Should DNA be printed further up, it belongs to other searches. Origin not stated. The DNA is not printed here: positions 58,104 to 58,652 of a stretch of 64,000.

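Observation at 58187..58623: Two-layer trp control: TrpR-like repressor with CTAG-N4-CTAG operator plus a Trp-Trp leader-peptide attenuator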

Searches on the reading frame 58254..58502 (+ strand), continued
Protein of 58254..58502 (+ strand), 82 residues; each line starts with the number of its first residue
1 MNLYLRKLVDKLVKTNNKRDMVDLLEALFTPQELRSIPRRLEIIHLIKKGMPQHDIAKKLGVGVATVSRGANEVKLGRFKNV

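Call 65: search_protein_families(library=pfam, proteins=[L014:5348-7015:+, L024:3684-5303:+, L029:388-3051:+, L012:3445-4452:+, L019:5389-6285:+, L021:1607-2566:+, L042:2796-3803:+, L049:3892-4788:+, L017:5441-6283:+, L005:1405-1983:+], max_evalue=0.00001)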
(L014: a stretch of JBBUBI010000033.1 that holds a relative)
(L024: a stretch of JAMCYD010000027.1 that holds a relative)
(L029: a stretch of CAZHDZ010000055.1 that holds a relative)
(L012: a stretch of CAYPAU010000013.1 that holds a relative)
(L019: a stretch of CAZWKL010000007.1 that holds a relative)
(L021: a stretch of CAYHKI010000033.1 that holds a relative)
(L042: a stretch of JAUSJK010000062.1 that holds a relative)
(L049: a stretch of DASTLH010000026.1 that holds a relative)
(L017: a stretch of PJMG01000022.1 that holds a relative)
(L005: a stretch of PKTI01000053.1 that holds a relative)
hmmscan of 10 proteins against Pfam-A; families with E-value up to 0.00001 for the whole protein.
L014:5348-7015:+ (556 aa): 0 families

L024:3684-5303:+ (540 aa): 0 families

L029:388-3051:+ (888 aa): 2 families
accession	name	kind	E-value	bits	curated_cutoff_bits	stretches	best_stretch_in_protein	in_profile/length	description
PF01326.24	PPDK_N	-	1.1e-32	114.1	27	1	105-304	75-314/328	Pyruvate phosphate dikinase, AMP/ATP-binding domain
PF00391.29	PEP-utilizers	-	4.4e-06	26.6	23.1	0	815-871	4-62/72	PEP-utilising enzyme, mobile domain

L012:3445-4452:+ (336 aa): 1 family
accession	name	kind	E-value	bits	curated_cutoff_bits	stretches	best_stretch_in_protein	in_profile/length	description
PF00579.31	tRNA-synt_1b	-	2.1e-60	205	21.1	1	3-288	7-289/292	tRNA synthetases class I (W and Y)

L019:5389-6285:+ (299 aa): 0 families

L021:1607-2566:+ (320 aa): 0 families

L042:2796-3803:+ (336 aa): 0 families

L049:3892-4788:+ (299 aa): 0 families

L017:5441-6283:+ (281 aa): 0 families

L005:1405-1983:+ (193 aa): 1 family
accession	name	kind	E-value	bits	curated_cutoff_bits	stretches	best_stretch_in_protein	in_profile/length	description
PF00583.31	Acetyltransf_1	-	1.4e-07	32.3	20.7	1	15-105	6-103/116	Acetyltransferase (GNAT) family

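Call 67: search_protein_families(library=ncbifam, proteins=[L014:5348-7015:+, L019:5389-6285:+, L021:1607-2566:+, L042:2796-3803:+, L052:3877-5295:+, L012:3445-4452:+], max_evalue=0.01)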
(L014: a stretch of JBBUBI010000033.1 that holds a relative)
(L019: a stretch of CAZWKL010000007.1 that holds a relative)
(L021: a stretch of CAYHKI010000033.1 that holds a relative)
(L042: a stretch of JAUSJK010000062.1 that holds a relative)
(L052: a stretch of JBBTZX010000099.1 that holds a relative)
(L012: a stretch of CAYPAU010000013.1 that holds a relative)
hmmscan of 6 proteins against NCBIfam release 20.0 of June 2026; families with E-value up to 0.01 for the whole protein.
L014:5348-7015:+ (556 aa): 0 families

L019:5389-6285:+ (299 aa): 0 families

L021:1607-2566:+ (320 aa): 0 families

L042:2796-3803:+ (336 aa): 0 families

L052:3877-5295:+ (473 aa): 5 families
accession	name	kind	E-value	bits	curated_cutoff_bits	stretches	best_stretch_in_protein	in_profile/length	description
TIGR01245.1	trpD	equivalog_domain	2.3e-29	102.7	199.05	1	123-464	33-328/330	anthranilate phosphoribosyltransferase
NF011201.0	PRK14607.1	equivalog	2.7e-22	79.1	670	1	118-434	228-505/534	bifunctional anthranilate synthase component II/anthranilate phosphoribosyltransferase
NF007073.0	PRK09522.1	equivalog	9.3e-09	34.7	738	1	176-321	281-419/531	bifunctional anthranilate synthase glutamate amidotransferase component TrpG/anthranilate phosphoribosyltransferase TrpD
NF005635.0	PRK07394.1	equivalog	4.5e-05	22.9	287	1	178-242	94-160/348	hypothetical protein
NF006005.0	PRK08136.1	equivalog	0.0064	15.8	185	0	175-235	89-148/314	DNA-binding protein YbiB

L012:3445-4452:+ (336 aa): 10 families
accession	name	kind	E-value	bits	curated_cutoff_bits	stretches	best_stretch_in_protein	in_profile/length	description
TIGR00233.1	trpS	equivalog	1.7e-84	283.9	176.75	1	2-335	3-328/328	tryptophan--tRNA ligase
NF008922.0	PRK12283.1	equivalog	2.9e-70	237.2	572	2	2-184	4-174/400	tryptophan--tRNA ligase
NF009207.0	PRK12556.1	equivalog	1.7e-63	214.5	479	1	2-335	4-331/332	tryptophan--tRNA ligase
NF008923.0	PRK12284.1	equivalog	2e-53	181.7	597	1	2-335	3-331/431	tryptophan--tRNA ligase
NF008925.0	PRK12285.1-2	equivalog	5.4e-24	84.8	451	1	66-243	113-284/365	tryptophan--tRNA ligase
NF008927.0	PRK12285.1-4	equivalog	4.2e-22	78.7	478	1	64-310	124-372/385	tryptophan--tRNA ligase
NF008924.0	PRK12285.1-1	equivalog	6.7e-18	65.1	644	1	61-305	121-363/381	tryptophan--tRNA ligase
NF006330.0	PRK08560.1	equivalog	9e-18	64.4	220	1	49-231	65-247/342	tyrosine--tRNA ligase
NF008928.0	PRK12285.1-5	equivalog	1.1e-13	50.6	891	1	49-177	125-252/530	tryptophan--tRNA ligase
NF008926.0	PRK12285.1-3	equivalog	2.9e-13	49.5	320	2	51-178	100-229/429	tryptophan--tRNA ligase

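Call 68: search_solved_structures(query=L014:5348-7015:+, max_evalue=0.1)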
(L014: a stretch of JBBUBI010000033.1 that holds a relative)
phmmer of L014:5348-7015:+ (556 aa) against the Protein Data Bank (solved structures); distinct sequences matched with E-value up to 0.1: 0.

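Call 75: predict_structure(alignment_id=A1)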
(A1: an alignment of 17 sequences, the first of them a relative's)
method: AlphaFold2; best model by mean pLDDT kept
length: 82 residues; sequences in the alignment: 17
mean_pLDDT: 93.7   pTM: 0.75
mean pLDDT of the five models: 93.7, 93.4, 93.1, 91.0, 90.2
residues with pLDDT >= 90: 75; 70-90: 6; 50-70: 1; < 50: 0
segments of 3 or more residues with pLDDT < 50: none
pLDDT, mean of each block of 10 residues (from residue 1): 90 91 95 92 97 97 96 94 84
secondary structure, 60 per line:
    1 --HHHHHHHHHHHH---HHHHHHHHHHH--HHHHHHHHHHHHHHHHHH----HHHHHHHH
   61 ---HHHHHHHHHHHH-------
elements in order: H3-14 H18-28 H31-48 H53-60 H64-75
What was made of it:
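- On TrpR repressor family (Pfam PF01371; NCBIfam TIGR01321): AlphaFold2 model with pLDDT 93.7 and five helices (call 75).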

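Call 77: fold_search(model_id=the predicted structure, library=pdb)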
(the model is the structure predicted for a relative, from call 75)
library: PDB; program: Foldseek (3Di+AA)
matches with E <= 10: 776; with E <= 0.001: 0
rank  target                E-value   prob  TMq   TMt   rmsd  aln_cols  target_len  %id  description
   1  1trr_A                1.7e-03  1.00  0.77  0.62   2.4        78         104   31  TANDEM BINDING IN CRYSTALS OF A TRP REPRESSOR/OPERATOR HALF-SITE COMPLEX (released 1993-10-21)
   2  1tro_A                1.8e-03  1.00  0.75  0.60   2.1        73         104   33  CRYSTAL STRUCTURE OF TRP REPRESSOR OPERATOR COMPLEX AT ATOMIC RESOLUTION (released 1994-01-31)
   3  1zt9_A                2.2e-03  1.00  0.74  0.62   2.1        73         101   33  E. coli trp repressor, tetragonal crystal form (released 2006-05-09)
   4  6f9k                  3.3e-03  1.00  0.71  0.57   2.2        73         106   33  Tryptophan Repressor TrpR from E.coli with 5-methyl-L-tryptophan as ligand (released 2019-01-30)
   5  1tro_G                4.0e-03  1.00  0.78  0.64   1.7        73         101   33  CRYSTAL STRUCTURE OF TRP REPRESSOR OPERATOR COMPLEX AT ATOMIC RESOLUTION (released 1994-01-31)
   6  2oz9                  4.0e-03  1.00  0.76  0.61   2.1        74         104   32  E. coli TRP holorepressor, orthorhombic crystal form (released 2007-03-06)
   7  1tro_E                4.5e-03  1.00  0.78  0.67   2.0        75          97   29  CRYSTAL STRUCTURE OF TRP REPRESSOR OPERATOR COMPLEX AT ATOMIC RESOLUTION (released 1994-01-31)
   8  6f7f_A                4.8e-03  1.00  0.77  0.63   2.5        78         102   31  Tryptophan Repressor TrpR from E.coli with 3-Indolepropionic acid (released 2019-03-27)
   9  1tro_C                5.5e-03  1.00  0.78  0.66   2.4        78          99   31  CRYSTAL STRUCTURE OF TRP REPRESSOR OPERATOR COMPLEX AT ATOMIC RESOLUTION (released 1994-01-31)
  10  6f7g_C                5.5e-03  1.00  0.77  0.66   2.5        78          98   31  Tryptophan Repressor TrpR from E.coli with 5-Methyltryptamine (released 2018-12-19)
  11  3wrp                  5.5e-03  1.00  0.72  0.60   2.3        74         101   32  FLEXIBILITY OF THE DNA-BINDING DOMAINS OF TRP REPRESSOR (released 1988-04-16)
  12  6fal_A                5.9e-03  1.00  0.77  0.66   2.5        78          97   31  Tryptophan Repressor TrpR from E.coli with 3-Indolepropionic acid as ligand (released 2019-01-30)
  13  1jhg                  6.7e-03  1.00  0.75  0.62   2.1        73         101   34  TRP REPRESSOR MUTANT V58I (released 1997-03-12)
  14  6ejz_B                7.6e-03  1.00  0.80  0.66   2.2        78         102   31  Tryptophan Repressor TrpR from E.coli variant S88Y with Indole-3-acetic acid as ligand (released 2019-02-06)
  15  3kor_B                1.1e-02  1.00  0.74  0.62   2.2        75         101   25  Crystal structure of a putative Trp repressor from Staphylococcus aureus (released 2010-11-17)
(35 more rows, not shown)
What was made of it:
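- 58254..58502 (+): trpR: 82-aa TrpR-family repressor with no Trp residues. AlphaFold model pLDDT 93.7; the top 14 Foldseek hits are E. coli TrpR, TM 0.71-0.80 (calls 75, 77).
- On TrpR repressor family (Pfam PF01371; NCBIfam TIGR01321): The top 14 Foldseek PDB hits are E. coli TrpR, TM 0.71-0.80 and rmsd 1.7-2.5 A (call 77).
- The top 14 Foldseek hits are all E. coli TrpR at 29-34% identity, ahead of the YerC-type proteins (calls 75, 77). The best fold matches are E. coli TrpR (call 77).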
